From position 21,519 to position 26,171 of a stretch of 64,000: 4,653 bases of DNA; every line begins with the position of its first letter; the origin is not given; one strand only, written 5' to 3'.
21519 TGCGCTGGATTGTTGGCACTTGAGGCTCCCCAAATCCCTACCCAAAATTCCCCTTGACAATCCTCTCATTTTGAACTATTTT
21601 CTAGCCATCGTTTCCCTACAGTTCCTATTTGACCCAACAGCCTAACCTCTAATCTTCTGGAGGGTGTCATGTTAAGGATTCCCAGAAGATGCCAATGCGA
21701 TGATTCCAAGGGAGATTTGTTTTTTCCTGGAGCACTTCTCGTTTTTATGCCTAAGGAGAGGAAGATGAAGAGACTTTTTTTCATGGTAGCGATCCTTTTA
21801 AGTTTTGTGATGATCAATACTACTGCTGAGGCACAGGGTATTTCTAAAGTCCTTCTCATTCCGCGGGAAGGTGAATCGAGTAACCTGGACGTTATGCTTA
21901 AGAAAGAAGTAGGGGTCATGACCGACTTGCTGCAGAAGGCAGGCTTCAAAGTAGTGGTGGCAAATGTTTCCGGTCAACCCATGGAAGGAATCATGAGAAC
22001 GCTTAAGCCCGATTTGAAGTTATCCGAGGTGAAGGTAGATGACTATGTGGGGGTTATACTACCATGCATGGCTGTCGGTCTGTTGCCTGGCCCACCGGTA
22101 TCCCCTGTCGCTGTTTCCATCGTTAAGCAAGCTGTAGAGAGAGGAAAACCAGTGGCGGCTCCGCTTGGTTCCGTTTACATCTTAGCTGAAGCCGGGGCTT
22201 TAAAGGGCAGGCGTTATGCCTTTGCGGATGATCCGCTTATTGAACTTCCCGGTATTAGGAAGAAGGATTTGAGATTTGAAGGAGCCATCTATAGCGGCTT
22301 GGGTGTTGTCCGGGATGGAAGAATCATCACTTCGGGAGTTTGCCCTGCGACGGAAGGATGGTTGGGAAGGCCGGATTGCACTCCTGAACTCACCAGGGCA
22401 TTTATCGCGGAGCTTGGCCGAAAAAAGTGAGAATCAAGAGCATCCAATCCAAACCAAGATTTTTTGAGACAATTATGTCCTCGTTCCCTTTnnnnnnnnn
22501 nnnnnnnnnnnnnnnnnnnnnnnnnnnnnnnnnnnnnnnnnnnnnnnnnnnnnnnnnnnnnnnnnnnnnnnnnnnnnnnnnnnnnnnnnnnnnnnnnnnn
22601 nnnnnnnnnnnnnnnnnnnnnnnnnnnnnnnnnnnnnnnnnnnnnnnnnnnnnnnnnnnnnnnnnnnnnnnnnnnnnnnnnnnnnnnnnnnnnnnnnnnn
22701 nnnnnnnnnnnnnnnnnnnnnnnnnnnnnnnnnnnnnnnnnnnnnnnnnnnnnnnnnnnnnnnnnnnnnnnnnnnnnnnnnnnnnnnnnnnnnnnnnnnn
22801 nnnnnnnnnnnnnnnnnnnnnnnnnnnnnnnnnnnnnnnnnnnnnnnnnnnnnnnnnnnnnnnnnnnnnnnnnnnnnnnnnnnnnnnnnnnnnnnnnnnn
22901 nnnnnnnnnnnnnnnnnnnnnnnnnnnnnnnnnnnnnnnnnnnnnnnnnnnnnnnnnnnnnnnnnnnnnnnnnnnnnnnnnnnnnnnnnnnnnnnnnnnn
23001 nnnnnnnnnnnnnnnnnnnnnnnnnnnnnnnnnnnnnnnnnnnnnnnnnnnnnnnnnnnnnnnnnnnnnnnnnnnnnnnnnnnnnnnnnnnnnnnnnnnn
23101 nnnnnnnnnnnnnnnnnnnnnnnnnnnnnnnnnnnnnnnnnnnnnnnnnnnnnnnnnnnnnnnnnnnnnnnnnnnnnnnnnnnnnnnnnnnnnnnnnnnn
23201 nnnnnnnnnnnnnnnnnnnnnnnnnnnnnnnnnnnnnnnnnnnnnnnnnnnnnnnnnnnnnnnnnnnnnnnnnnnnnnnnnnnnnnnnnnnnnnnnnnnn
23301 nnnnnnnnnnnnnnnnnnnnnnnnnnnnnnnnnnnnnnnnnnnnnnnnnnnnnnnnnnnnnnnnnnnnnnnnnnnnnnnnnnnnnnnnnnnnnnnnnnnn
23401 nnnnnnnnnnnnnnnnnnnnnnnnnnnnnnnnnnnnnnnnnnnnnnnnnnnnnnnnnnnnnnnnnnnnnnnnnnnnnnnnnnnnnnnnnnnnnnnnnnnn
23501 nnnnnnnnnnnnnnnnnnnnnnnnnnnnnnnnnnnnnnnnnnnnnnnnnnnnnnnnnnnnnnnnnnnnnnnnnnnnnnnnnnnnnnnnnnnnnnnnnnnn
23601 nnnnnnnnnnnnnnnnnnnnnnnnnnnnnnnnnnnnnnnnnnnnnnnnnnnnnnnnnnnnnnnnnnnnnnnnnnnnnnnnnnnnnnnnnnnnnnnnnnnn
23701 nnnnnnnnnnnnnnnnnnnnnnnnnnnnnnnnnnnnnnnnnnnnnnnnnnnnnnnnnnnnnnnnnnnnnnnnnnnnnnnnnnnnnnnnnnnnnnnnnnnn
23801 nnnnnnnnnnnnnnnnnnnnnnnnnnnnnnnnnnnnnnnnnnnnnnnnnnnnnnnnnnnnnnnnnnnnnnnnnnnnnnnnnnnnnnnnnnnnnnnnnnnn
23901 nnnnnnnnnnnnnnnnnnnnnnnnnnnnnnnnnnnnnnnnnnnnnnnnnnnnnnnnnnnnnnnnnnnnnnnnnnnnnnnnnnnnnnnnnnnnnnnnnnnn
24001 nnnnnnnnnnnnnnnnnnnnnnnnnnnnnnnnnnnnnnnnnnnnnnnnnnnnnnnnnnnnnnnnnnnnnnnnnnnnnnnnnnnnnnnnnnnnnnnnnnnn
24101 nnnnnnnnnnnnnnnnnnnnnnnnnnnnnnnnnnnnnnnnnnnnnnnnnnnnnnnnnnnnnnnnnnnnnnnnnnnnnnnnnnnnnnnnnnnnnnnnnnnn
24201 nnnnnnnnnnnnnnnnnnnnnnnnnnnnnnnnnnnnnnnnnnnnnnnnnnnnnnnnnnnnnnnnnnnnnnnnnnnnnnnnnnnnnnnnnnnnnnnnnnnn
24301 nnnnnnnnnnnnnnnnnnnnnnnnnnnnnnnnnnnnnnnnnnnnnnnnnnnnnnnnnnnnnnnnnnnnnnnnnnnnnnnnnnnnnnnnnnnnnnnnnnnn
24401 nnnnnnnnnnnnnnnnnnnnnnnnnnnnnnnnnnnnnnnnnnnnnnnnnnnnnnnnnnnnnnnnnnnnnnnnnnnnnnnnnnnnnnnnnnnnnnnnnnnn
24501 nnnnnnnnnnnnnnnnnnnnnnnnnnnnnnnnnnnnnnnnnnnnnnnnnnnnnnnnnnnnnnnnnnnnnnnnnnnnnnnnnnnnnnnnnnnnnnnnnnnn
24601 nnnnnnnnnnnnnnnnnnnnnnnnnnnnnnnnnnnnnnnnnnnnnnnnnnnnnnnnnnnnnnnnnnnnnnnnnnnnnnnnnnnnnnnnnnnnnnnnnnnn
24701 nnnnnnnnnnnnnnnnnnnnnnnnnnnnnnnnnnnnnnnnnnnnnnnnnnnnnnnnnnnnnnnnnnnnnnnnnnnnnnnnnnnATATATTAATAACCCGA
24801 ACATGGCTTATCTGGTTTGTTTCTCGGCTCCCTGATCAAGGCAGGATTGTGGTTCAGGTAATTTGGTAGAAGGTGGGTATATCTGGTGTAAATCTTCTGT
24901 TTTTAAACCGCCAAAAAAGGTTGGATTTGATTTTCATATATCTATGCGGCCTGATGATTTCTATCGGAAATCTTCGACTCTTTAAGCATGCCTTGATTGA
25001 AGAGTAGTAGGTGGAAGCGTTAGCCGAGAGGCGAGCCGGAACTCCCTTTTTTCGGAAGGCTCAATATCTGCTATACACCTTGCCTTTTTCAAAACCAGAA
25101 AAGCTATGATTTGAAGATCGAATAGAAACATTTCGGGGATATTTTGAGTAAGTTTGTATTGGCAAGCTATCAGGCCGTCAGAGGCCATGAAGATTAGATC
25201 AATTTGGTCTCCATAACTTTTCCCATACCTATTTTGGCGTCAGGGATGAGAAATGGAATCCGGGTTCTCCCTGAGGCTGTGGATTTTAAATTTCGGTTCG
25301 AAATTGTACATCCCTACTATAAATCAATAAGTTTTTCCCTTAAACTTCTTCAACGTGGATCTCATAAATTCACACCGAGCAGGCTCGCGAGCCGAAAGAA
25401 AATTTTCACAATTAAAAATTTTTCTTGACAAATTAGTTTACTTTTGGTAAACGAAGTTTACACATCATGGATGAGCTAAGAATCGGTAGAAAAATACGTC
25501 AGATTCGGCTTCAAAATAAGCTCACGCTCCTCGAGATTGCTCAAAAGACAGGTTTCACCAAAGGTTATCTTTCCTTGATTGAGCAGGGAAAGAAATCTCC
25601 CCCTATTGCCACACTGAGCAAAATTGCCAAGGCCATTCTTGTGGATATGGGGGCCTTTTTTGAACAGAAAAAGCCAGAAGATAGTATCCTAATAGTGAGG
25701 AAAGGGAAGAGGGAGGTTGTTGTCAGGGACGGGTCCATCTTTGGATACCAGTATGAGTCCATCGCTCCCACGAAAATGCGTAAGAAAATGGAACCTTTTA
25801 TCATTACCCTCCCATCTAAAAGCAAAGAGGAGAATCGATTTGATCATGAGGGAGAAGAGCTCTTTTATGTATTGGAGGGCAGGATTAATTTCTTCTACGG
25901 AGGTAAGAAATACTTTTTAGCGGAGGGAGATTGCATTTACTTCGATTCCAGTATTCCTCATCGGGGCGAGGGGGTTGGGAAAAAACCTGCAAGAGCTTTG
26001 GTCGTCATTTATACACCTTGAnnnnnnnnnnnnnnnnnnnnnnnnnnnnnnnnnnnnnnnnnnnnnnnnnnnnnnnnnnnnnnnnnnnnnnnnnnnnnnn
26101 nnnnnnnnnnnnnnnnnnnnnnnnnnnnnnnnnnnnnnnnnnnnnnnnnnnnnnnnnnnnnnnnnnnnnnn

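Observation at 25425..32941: Island-borne mevalonate/HMG-CoA catabolic module: XRE-cupin regulator, Liv-type ABC importer, class II HMG-CoA reductase and HMG-CoA lyase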

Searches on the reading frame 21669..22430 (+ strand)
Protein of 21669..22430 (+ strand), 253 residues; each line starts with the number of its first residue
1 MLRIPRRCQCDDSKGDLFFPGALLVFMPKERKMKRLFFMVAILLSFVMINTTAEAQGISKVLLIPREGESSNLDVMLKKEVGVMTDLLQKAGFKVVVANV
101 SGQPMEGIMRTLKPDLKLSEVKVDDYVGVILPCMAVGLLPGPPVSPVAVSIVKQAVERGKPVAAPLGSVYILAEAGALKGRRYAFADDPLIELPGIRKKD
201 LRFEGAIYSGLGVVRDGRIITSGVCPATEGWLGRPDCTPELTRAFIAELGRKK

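Call 8: search_protein_families(library=pfam, proteins=[window:21669-22430:+], max_evalue=0.00001)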
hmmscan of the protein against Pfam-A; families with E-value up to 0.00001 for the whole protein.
window:21669-22430:+ (253 aa): 1 family
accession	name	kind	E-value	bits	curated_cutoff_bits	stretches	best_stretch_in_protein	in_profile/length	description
PF01965.30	DJ-1_PfpI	-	3.7e-15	56.6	26.6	1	79-224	14-151/165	DJ-1/PfpI family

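Call 74: search_protein_families(library=padloc, proteins=[window:21669-22430:+], max_evalue=0.00001)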
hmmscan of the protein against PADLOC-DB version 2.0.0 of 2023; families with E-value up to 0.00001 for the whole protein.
window:21669-22430:+ (253 aa): 0 families

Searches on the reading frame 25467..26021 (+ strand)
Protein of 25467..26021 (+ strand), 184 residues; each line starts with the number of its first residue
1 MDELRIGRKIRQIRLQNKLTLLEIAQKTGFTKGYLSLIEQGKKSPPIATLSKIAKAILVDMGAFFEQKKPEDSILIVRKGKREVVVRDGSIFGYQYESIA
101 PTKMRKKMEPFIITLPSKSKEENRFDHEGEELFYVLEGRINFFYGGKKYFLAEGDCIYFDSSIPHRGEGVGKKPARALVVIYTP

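Call 3: search_protein_families(library=pfam, proteins=[window:25467-26021:+])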
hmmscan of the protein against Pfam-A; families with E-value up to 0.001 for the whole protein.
window:25467-26021:+ (184 aa): 7 families
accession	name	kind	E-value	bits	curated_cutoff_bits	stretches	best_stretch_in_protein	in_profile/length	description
PF07883.17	Cupin_2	-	2e-17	63.1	27.2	1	113-180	3-69/70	Cupin domain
PF01381.28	HTH_3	-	2.3e-11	44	23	1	10-60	1-51/55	Helix-turn-helix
PF12844.13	HTH_19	-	3.2e-08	33.8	30.2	1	7-55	1-49/64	Helix-turn-helix domain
PF13560.12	HTH_31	-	4.1e-07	30.7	27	1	6-57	2-54/64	Helix-turn-helix domain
PF02311.25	AraC_binding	-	2.8e-05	24.3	21.1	1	126-179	20-73/135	AraC-like ligand binding domain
PF13443.12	HTH_26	-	0.00026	21.6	22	1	9-62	1-55/63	Cro/C1-type HTH DNA-binding domain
PF05899.18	Cupin_3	-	0.00061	19.9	23.5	0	127-160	23-57/74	EutQ-like cupin domain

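Call 4: search_protein_families(library=ncbifam, proteins=[window:25467-26021:+])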
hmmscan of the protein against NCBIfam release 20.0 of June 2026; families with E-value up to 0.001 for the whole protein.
window:25467-26021:+ (184 aa): 8 families
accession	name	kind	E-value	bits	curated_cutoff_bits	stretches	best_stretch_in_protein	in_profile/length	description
NF007408.0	PRK09943.1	equivalog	5.7e-20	71.6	211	1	3-176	5-175/185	HTH-type transcriptional regulator PuuR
NF047948.1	male_kill_WMK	equivalog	6.9e-08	32.3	300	1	5-72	5-72/300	WO male-killing family protein Wmk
NF006015.0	PRK08154.1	subfamily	1.5e-06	27.6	204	1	5-70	30-97/314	anaerobic benzoate catabolism transcriptional regulator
NF046032.1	TransRegSlrRBacil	equivalog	2.4e-05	24.5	250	1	6-67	2-64/149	HTH-type transcriptional regulator SlrR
TIGR03070.1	couple_hipB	subfamily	6.5e-05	22.8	71.65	1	5-56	2-53/58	type II toxin-antitoxin system Y4mF family antitoxin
NF041951.1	phage_RstR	subfamily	0.00013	22.2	80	1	6-65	3-62/108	RstR family transcriptional repressor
NF041677.1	trans_regClgR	equivalog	0.00025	21.1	170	1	6-62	9-65/113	transcriptional regulator ClgR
NF038139.1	Reg_Aceta_RamB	equivalog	0.00085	18.1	700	1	6-76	3-70/465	acetate metabolism transcriptional regulator RamB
